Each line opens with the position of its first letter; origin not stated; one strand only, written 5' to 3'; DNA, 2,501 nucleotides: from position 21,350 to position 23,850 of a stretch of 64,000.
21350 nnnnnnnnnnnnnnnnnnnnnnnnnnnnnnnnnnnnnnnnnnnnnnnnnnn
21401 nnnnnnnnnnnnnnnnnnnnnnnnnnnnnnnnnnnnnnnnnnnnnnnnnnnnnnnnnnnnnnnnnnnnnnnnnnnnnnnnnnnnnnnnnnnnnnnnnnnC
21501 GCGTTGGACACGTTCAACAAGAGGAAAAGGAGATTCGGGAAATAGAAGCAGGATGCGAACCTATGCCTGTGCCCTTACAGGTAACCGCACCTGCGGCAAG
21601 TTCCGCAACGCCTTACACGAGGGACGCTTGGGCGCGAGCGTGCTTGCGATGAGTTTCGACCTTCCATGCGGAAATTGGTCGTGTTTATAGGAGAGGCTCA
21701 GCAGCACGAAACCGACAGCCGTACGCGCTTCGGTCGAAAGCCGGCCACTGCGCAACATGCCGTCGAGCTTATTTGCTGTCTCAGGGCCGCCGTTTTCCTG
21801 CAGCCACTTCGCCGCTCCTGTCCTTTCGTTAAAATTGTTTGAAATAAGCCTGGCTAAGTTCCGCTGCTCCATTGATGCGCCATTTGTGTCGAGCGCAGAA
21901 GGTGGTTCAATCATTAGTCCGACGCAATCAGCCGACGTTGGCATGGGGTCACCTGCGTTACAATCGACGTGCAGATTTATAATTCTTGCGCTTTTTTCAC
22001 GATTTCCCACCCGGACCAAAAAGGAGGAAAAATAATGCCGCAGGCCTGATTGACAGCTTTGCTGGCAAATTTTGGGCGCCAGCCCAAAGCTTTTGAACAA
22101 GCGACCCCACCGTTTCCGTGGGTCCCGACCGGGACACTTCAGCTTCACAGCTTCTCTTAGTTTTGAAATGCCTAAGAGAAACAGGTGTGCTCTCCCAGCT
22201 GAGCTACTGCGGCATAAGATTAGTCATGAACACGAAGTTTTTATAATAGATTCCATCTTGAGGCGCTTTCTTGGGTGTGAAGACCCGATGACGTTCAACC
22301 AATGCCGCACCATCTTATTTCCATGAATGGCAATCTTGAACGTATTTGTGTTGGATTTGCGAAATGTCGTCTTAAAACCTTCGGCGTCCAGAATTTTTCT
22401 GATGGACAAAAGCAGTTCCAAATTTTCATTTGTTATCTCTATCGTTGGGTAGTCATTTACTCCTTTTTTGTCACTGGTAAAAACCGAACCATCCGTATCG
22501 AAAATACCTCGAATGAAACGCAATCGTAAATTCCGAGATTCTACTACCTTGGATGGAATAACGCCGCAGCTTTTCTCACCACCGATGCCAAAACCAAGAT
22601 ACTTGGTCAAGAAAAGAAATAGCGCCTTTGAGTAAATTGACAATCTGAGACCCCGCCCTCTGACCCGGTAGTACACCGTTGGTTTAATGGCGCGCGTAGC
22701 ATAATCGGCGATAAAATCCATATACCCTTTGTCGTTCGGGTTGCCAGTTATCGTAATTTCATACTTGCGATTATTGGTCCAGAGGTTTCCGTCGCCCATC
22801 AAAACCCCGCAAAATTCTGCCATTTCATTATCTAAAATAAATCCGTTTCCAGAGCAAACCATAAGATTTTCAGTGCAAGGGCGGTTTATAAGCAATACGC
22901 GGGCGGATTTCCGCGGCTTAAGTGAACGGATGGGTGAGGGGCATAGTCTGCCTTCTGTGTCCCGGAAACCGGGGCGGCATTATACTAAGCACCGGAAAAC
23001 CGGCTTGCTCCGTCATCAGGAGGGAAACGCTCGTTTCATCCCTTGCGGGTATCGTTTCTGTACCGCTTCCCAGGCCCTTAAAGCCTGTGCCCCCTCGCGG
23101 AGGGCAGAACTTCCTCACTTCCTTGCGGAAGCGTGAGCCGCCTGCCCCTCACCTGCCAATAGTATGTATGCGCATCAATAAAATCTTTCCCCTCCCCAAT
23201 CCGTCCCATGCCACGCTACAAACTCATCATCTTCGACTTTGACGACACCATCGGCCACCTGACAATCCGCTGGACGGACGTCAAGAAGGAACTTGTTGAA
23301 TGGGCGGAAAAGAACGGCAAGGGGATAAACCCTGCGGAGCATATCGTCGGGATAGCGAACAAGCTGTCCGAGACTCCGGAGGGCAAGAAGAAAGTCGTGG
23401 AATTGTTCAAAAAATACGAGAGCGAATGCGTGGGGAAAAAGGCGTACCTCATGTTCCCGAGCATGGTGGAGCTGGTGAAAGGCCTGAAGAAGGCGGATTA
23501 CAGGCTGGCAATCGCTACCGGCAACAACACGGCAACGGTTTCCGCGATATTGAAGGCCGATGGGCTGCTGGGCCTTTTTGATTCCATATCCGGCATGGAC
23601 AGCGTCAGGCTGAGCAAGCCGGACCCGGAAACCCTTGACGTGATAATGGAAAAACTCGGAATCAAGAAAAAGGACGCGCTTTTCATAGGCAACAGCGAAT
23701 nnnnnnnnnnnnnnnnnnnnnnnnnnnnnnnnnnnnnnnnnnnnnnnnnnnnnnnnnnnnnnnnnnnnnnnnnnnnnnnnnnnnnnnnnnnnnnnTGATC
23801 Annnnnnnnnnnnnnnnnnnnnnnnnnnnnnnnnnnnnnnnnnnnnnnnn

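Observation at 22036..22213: tRNA-Phe(GAA) broken by three intervening sequences, including a textbook non-canonical BHB at 30/31 and a T-loop intron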

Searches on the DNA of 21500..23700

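Call 10: search_rna_families(source=window, start=21500, end=23700, threshold=evalue, max_evalue=1, show_alignments=3)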
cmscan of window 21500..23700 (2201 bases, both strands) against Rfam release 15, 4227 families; matches with E-value up to 1: 1.
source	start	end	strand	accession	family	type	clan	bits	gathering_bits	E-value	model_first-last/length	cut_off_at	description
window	22933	23153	-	RF00373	RNaseP_arch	Gene; ribozyme;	CL00002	104.5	84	1.3e-29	1-288/288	no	Archaeal RNase P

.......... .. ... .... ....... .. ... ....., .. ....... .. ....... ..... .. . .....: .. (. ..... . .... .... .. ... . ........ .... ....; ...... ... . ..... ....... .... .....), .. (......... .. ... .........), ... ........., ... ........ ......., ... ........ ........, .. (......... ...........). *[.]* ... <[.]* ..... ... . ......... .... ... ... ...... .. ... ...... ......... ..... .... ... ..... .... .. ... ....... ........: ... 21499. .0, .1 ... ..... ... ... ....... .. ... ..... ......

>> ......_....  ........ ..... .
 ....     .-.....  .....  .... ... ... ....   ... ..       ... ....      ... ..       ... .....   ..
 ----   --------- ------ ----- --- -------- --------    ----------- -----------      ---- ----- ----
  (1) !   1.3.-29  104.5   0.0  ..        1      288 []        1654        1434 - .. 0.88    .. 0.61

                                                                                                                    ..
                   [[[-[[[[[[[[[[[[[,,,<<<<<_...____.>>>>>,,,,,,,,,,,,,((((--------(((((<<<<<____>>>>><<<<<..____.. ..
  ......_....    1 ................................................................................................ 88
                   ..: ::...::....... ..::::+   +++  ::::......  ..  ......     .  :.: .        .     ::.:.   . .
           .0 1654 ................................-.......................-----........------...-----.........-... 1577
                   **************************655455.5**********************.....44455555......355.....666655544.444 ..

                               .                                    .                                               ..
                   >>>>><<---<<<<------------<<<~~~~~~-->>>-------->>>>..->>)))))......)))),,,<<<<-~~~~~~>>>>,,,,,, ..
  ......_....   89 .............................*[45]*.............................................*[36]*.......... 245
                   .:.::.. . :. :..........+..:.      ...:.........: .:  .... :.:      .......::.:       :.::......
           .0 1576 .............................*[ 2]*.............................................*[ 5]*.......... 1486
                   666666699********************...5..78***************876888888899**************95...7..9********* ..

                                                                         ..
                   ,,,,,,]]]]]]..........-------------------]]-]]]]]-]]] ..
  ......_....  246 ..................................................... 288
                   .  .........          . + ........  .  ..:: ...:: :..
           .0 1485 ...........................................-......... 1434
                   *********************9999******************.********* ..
